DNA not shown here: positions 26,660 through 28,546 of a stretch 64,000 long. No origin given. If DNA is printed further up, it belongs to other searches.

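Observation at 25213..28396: Tandem pair of paralogous B12-binding radical-SAM enzymes of unknown function downstream of a desaturase and rpoD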

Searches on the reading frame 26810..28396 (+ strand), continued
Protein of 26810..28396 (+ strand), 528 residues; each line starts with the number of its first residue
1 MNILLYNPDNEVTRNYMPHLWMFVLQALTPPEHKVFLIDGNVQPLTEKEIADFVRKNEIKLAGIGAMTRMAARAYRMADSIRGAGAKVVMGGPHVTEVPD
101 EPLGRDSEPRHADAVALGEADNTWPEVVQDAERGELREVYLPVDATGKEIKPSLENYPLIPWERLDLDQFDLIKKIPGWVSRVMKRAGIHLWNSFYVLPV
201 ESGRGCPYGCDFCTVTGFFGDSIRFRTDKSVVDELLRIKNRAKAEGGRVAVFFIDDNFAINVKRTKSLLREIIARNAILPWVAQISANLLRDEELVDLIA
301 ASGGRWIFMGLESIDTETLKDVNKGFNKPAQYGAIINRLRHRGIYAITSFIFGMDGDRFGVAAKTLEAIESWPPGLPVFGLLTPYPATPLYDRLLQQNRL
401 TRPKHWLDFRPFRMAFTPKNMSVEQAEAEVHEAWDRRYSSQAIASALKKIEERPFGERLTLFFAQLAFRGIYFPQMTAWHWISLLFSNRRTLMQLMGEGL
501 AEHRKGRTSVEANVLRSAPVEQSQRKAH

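Call 41: find_encoding_contigs(protein=P0126, flank=8000, max_places=2)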
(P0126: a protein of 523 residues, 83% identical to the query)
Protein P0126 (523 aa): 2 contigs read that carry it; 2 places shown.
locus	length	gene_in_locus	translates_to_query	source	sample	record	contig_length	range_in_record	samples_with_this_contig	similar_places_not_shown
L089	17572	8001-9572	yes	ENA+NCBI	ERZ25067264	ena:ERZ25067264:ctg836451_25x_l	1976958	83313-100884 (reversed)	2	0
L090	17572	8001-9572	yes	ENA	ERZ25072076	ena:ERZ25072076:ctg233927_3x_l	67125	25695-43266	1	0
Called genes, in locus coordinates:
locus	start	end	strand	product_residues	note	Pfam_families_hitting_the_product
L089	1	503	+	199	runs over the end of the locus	PF00551:Formyl_trans_N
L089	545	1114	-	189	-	PF07228:SpoIIE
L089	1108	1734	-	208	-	PF00072:Response_reg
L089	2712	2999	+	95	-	-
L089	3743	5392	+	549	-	PF03979:Sigma70_r1_1, PF00140:Sigma70_r1_2, PF04542:Sigma70_r2, PF04539:Sigma70_r3, PF04545:Sigma70_r4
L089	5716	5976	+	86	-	-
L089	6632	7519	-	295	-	PF13701:DDE_Tnp_1_4, PF01609:DDE_Tnp_1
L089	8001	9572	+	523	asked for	PF02310:B12-binding, PF04055:Radical_SAM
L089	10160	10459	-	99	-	-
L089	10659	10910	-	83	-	-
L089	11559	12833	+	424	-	PF00579:tRNA-synt_1b, PF22421:SYY_C-terminal, PF01479:S4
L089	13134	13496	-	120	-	PF12006:DUF3500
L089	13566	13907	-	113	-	PF12006:DUF3500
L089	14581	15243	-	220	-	PF13505:OMP_b-brl (weak)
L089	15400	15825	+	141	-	-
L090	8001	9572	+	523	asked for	PF02310:B12-binding, PF04055:Radical_SAM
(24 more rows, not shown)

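Call 46: predict_structure(alignment_id=A3)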
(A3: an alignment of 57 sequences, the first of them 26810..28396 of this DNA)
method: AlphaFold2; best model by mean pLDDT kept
length: 528 residues; sequences in the alignment: 57
mean_pLDDT: 79.7   pTM: 0.82
mean pLDDT of the five models: 79.7, 79.1, 78.0, 74.5, 69.7
residues with pLDDT >= 90: 180; 70-90: 222; 50-70: 77; < 50: 49
segments of 3 or more residues with pLDDT < 50: 97-109, 207-218, 508-528
pLDDT, mean of each block of 10 residues (from residue 1): 90 70 89 92 89 98 78 83 94 56 46 75 88 91 80 71 89 80 70 87 59 46 71 95 93 74 92 97 88 95 91 73 62 90 91 83 89 90 72 86 59 83 91 91 94 89 84 65 88 87 63 33 33
secondary structure, 60 per line:
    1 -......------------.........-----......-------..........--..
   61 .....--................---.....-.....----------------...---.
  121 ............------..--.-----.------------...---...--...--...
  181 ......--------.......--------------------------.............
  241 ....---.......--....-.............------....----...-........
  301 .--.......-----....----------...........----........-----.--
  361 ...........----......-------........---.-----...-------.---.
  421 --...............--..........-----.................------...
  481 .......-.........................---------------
elements in order: E2-7 H20-28 E34-39 H47-56 E59-65 H68-83 E87-91 H93-97 E114-116 H120-132 H178-186 E195-201 H228-244 E248-254 H257-260 H262-274 E281-284 H293-301 E304-310 H316-319 H330-340 E345-352 H361-371 E376-381 H389-396 H423-437 H440-449 H455-471 H478-487 H489-513

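Call 50: fold_search(model_id=the predicted structure, library=pdb)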
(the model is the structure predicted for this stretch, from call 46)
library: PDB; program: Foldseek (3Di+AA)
matches with E <= 10: 1661; with E <= 0.001: 68
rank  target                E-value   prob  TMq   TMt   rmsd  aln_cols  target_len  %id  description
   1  6fd2_B                1.6e-15  1.00  0.59  0.68   6.9       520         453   16  Radical SAM 1,2-diol dehydratase AprD4 in complex with its substrate paromamine (released 2018-01-17)
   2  9ccb                  7.4e-15  1.00  0.49  0.59   9.9       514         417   19  X-ray crystal structure of methyl-coenzyme M reductase glutamine methylase (MgmA) from Methanothermobacter marburgensis  (released 2025-01-01)
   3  6wtf_B                3.0e-14  1.00  0.54  0.53   9.3       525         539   18  Structure of radical S-adenosylmethionine methyltransferase, TsrM, from Kitasatospora setae with tryptophan substrate  (released 2020-12-23)
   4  6wtf_A                3.2e-14  1.00  0.53  0.52   6.8       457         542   18  Structure of radical S-adenosylmethionine methyltransferase, TsrM, from Kitasatospora setae with tryptophan substrate  (released 2020-12-23)
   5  6fd2_A                3.8e-14  1.00  0.56  0.65  10.3       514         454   17  Radical SAM 1,2-diol dehydratase AprD4 in complex with its substrate paromamine (released 2018-01-17)
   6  6wte_B                5.3e-14  1.00  0.55  0.54  12.7       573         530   18  Structure of radical S-adenosylmethionine methyltransferase, TsrM, from Kitasatospora setae with cobalamin and [4Fe-4S (released 2020-12-23)
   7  6wte_A                9.3e-14  1.00  0.53  0.49   7.2       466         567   17  Structure of radical S-adenosylmethionine methyltransferase, TsrM, from Kitasatospora setae with cobalamin and [4Fe-4S (released 2020-12-23)
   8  5ul2                  1.4e-13  1.00  0.49  0.37  15.5       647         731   14  Structure of Apo, SeMet-labeled Cobalamin-dependent S-adenosylmethionine radical enzyme OxsB (released 2017-04-19)
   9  5ul4                  3.1e-13  1.00  0.54  0.41  10.6       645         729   13  Structure of Cobalamin-dependent S-adenosylmethionine radical enzyme OxsB with aqua-cobalamin and S-adenosylmethionine b (released 2017-04-19)
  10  5ul3                  8.4e-13  1.00  0.55  0.42  10.4       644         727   14  Structure of Cobalamin-dependent S-adenosylmethionine radical enzyme OxsB with aqua-cobalamin bound (released 2017-04-19)
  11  9n1d                  2.9e-12  1.00  0.55  0.47   8.5       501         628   14  Crystal structure of CysS from Corallococcus sp. CA054B with 5'-deoxyadenosine and methionine bound (released 2026-01-28)
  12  9n1c                  1.3e-11  1.00  0.55  0.48  11.5       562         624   13  Crystal structure of CysS from Corallococcus sp. CA054B with 5'-deoxyadenosine, methionine, and pantetheinylated 3-ethox (released 2026-01-28)
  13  9n1b                  1.7e-11  1.00  0.56  0.49  11.2       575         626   12  Crystal structure of CysS from Corallococcus sp. CA054B with 5'-deoxyadenosine, methionine, and pantetheinylated 3-metho (released 2026-01-28)
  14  7mjz                  1.0e-09  1.00  0.50  0.58   6.2       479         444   13  The structure of MiaB with pentasulfide bridge (released 2021-09-15)
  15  7kdy_B                2.2e-09  1.00  0.53  0.43  10.5       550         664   16  Crystal structure of Streptomyces tokunonesis TokK with hydroxycobalamin, 5'-deoxyadenosine, methionine, and (2R)-pant (released 2022-01-12)
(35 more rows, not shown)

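Call 55: find_related_loci(query=A3, collection=metagenome_contigs, flank=10000)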
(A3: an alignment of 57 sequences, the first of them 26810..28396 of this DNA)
Query A3 (528 aa) in metagenome_contigs; peptide patterns used: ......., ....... (x = any residue, [..] = any of these).
600 stretches matched a pattern (row limit reached: there are more); 516 encode a relative of the query (tblastn E <= 1e-3); the best 80 are kept; 80 distinct loci.
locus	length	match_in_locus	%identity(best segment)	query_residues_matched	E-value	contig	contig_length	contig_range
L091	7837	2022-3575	74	1-519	0e+0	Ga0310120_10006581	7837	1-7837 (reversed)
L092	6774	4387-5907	73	1-508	0e+0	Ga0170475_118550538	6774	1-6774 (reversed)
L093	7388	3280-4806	71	1-510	0e+0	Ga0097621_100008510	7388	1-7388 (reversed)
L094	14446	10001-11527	71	1-510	0e+0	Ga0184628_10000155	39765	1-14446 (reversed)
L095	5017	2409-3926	71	1-507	0e+0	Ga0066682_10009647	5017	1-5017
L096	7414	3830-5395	68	1-522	0e+0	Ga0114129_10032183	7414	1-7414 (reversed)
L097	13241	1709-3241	71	1-513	0e+0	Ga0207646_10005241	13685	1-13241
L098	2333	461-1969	70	1-504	0e+0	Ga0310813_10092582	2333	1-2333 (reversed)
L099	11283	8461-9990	72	1-511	0e+0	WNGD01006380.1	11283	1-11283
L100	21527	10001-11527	70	1-510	0e+0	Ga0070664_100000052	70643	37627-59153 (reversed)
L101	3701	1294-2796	69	1-502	0e+0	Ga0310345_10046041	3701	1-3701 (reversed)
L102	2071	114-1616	70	1-502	0e+0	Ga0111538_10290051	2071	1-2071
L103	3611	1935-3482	65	1-514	0e+0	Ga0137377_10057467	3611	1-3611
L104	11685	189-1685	66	1-500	0e+0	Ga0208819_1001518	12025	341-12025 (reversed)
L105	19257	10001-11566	64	1-523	0e+0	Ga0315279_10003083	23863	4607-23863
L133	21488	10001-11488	64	1-500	0e+0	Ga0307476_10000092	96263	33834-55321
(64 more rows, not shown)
